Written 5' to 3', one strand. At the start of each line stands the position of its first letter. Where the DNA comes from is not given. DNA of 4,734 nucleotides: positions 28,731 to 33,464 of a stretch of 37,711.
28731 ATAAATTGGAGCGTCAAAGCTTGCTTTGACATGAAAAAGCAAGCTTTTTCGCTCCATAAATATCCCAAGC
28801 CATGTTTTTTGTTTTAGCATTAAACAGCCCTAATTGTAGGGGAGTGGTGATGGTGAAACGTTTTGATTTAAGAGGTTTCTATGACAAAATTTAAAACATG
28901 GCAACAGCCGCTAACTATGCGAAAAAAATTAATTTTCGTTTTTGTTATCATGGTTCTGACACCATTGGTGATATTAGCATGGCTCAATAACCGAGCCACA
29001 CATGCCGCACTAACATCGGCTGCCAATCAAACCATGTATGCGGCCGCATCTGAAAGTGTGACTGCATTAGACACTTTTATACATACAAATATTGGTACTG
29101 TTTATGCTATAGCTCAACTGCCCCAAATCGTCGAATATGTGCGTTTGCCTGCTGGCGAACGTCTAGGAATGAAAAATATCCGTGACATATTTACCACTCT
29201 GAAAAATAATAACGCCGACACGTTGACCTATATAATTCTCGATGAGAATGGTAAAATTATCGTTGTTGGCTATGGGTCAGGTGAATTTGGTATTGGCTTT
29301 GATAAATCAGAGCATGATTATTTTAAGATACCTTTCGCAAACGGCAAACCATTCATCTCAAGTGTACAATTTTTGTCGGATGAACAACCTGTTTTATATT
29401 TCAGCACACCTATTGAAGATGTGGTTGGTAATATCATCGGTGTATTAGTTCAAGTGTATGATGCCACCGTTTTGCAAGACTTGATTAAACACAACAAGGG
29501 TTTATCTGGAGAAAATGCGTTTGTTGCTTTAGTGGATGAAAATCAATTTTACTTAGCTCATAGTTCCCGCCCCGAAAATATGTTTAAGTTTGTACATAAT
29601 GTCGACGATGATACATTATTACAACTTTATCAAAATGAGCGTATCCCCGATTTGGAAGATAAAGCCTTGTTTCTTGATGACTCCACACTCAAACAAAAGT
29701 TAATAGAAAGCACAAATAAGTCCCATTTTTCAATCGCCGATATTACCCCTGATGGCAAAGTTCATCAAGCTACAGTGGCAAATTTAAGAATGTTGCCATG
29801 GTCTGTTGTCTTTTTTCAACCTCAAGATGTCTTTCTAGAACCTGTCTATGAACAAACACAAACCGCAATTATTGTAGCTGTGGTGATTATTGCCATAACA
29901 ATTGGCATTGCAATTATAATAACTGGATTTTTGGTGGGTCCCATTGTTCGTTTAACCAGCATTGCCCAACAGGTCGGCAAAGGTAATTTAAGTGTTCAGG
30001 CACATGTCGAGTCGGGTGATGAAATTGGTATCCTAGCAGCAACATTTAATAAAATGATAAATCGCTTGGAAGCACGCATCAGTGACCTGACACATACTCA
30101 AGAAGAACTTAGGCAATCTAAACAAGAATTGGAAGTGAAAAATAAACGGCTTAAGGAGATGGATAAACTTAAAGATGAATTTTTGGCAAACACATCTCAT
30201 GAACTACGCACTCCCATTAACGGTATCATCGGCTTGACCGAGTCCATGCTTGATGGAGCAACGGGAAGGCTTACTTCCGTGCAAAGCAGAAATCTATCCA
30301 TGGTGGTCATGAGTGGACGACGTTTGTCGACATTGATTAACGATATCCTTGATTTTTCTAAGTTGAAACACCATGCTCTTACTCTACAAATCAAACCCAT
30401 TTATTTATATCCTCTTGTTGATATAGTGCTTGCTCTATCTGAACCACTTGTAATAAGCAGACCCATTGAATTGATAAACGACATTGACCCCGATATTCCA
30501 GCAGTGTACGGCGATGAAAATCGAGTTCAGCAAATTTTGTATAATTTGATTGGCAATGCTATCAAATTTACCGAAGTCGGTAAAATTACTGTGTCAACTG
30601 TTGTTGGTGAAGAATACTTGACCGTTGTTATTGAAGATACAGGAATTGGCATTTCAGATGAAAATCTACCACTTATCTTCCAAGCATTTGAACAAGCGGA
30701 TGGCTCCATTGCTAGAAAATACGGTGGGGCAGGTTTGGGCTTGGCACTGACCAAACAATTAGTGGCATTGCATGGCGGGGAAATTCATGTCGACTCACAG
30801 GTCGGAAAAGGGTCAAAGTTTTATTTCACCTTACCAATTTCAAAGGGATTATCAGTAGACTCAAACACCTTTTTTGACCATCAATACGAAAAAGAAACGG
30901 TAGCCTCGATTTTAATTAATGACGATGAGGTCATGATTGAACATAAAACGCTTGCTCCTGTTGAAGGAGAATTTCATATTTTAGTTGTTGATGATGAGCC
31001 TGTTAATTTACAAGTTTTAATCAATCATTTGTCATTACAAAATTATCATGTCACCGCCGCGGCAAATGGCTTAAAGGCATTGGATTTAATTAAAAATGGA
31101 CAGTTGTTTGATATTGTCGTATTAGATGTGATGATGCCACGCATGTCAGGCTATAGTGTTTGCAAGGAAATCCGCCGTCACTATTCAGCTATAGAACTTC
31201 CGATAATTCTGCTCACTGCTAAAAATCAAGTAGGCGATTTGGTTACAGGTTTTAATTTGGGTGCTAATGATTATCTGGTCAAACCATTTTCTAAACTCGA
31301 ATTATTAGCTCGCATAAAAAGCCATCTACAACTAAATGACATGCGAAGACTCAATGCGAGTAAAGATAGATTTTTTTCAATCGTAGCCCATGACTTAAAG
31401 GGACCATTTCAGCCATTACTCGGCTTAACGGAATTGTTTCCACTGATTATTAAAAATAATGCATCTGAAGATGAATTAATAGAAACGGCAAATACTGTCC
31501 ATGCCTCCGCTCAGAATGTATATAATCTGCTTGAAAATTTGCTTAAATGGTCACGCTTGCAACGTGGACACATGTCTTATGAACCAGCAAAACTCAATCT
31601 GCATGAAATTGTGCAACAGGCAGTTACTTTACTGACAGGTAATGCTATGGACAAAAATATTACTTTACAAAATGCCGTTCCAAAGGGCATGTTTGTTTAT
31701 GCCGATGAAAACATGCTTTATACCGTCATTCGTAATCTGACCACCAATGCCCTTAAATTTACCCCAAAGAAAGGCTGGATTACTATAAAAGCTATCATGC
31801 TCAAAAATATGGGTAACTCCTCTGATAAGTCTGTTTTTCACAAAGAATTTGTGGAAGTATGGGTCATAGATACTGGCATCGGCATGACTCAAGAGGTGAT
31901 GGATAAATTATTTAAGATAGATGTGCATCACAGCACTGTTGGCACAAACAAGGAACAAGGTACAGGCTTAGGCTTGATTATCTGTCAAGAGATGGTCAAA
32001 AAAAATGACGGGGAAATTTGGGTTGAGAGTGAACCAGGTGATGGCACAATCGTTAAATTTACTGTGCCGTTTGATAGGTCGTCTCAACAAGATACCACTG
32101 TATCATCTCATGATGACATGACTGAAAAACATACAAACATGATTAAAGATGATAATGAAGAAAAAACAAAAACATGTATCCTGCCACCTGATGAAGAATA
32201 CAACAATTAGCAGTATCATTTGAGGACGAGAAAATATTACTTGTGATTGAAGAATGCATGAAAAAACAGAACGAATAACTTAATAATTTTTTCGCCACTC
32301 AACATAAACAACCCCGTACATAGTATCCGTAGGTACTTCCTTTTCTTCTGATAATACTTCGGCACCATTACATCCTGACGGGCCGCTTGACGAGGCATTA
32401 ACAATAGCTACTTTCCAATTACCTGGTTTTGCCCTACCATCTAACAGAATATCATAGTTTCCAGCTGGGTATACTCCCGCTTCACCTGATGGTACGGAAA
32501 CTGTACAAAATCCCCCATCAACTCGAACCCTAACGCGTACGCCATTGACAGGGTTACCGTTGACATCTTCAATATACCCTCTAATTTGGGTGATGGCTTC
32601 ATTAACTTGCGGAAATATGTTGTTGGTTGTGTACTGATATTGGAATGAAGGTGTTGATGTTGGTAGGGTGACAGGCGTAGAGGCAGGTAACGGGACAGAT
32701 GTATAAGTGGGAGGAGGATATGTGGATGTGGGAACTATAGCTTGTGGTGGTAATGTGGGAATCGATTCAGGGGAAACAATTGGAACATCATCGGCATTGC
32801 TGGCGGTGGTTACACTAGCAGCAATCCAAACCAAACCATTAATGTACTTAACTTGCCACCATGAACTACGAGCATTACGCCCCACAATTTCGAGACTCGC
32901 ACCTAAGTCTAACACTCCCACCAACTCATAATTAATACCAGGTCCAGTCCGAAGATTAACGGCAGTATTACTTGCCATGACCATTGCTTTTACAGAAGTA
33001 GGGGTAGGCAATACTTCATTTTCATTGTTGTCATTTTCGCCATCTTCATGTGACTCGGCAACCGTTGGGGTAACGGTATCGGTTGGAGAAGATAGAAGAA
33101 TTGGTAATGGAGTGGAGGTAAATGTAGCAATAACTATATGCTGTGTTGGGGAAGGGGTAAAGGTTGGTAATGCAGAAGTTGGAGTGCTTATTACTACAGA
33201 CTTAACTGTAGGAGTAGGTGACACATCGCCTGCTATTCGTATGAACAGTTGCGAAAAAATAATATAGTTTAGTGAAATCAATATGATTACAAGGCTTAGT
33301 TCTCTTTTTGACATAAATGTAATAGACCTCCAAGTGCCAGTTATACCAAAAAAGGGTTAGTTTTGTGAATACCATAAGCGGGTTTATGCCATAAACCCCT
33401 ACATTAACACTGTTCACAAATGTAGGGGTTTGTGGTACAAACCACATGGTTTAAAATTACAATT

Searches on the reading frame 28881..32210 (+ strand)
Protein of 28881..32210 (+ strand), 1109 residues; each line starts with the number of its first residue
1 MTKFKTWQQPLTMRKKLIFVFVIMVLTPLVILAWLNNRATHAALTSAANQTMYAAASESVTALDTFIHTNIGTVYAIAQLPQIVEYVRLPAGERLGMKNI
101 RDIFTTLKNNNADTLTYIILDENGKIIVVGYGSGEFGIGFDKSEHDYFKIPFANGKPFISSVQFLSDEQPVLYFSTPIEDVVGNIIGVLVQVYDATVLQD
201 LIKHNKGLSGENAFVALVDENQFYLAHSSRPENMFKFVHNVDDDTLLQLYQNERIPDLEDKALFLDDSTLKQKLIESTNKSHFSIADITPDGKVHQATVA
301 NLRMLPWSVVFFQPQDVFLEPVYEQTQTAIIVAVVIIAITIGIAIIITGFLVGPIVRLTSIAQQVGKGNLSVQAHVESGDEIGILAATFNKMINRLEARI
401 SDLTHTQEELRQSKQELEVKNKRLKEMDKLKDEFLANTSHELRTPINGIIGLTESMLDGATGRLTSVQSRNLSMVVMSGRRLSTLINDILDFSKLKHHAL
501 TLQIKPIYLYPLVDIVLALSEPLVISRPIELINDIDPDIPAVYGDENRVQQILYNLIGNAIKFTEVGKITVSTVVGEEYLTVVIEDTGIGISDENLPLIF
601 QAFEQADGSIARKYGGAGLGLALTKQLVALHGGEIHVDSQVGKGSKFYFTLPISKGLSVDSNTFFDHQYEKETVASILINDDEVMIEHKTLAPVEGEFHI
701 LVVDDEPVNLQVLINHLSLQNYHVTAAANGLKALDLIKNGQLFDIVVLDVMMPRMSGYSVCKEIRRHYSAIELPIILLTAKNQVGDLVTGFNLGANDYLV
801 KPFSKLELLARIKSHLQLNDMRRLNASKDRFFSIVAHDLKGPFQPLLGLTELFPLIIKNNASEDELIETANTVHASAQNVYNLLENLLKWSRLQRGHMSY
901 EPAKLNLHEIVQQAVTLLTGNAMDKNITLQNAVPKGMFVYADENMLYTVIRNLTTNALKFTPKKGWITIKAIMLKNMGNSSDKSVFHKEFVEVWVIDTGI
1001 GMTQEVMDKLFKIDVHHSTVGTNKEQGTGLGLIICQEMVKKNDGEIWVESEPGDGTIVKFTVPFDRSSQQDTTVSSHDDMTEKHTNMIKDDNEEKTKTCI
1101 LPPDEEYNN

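Call 7: search_protein_families(library=pfam, proteins=[window:28881-32210:+], max_evalue=0.001)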
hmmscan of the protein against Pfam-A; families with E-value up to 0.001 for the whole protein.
window:28881-32210:+ (1109 aa): 6 families
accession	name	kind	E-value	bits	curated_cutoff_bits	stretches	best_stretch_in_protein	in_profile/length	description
PF02518.31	HATPase_c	-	3.5e-54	182.4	26.4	2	544-653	1-109/111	Histidine kinase-, DNA gyrase B-, and HSP90-like ATPase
PF00072.30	Response_reg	-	1.2e-28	100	30.2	1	700-813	1-111/111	Response regulator receiver domain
PF02743.24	dCache_1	-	7.1e-25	88.4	45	1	44-310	3-238/240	Cache domain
PF00512.31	HisKA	-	1.1e-24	86.6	26.9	2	431-496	2-64/66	His Kinase A (phospho-acceptor) domain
PF00672.30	HAMP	-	1.1e-12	48.5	25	1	347-398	2-53/53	HAMP domain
PF13589.12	HATPase_c_3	-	0.00026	21.5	25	0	551-622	5-78/137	Histidine kinase-, DNA gyrase B-, and HSP90-like ATPase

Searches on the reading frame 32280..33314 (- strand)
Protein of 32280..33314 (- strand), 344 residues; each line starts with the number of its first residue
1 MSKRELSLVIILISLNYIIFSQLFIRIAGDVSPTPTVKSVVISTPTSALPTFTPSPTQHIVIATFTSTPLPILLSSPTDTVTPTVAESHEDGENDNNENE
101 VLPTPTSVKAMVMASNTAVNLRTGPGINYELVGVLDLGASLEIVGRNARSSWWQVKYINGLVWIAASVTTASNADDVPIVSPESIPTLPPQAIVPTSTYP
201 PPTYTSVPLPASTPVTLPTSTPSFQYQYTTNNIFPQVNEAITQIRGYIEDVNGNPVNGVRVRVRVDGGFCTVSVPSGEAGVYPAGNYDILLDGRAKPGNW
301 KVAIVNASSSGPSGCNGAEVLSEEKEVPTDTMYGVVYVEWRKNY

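Call 7: search_protein_families(library=pfam, proteins=[window:32280-33314:-], max_evalue=0.001)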
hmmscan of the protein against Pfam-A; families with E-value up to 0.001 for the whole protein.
window:32280-33314:- (344 aa): 2 families
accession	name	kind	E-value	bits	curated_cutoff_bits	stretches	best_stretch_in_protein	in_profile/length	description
PF08239.17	SH3_3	-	2.4e-09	37.7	27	1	118-167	2-51/54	Bacterial SH3 domain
PF01492.22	Gemini_C4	-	0.00072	19.9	29.1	0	49-102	23-71/84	Geminivirus C4 protein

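Call 70: search_protein_families(library=pfam, proteins=[window:32280-33314:-], max_evalue=0.01)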
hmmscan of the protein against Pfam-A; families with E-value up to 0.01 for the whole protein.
window:32280-33314:- (344 aa): 3 families
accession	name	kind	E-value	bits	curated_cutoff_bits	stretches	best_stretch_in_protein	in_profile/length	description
PF08239.17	SH3_3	-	2.4e-09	37.7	27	1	118-167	2-51/54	Bacterial SH3 domain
PF01492.22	Gemini_C4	-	0.00072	19.9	29.1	1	49-102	23-71/84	Geminivirus C4 protein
PF02369.22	Big_1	-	0.0082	16.7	34.9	0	242-276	19-53/93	Bacterial Ig-like domain (group 1)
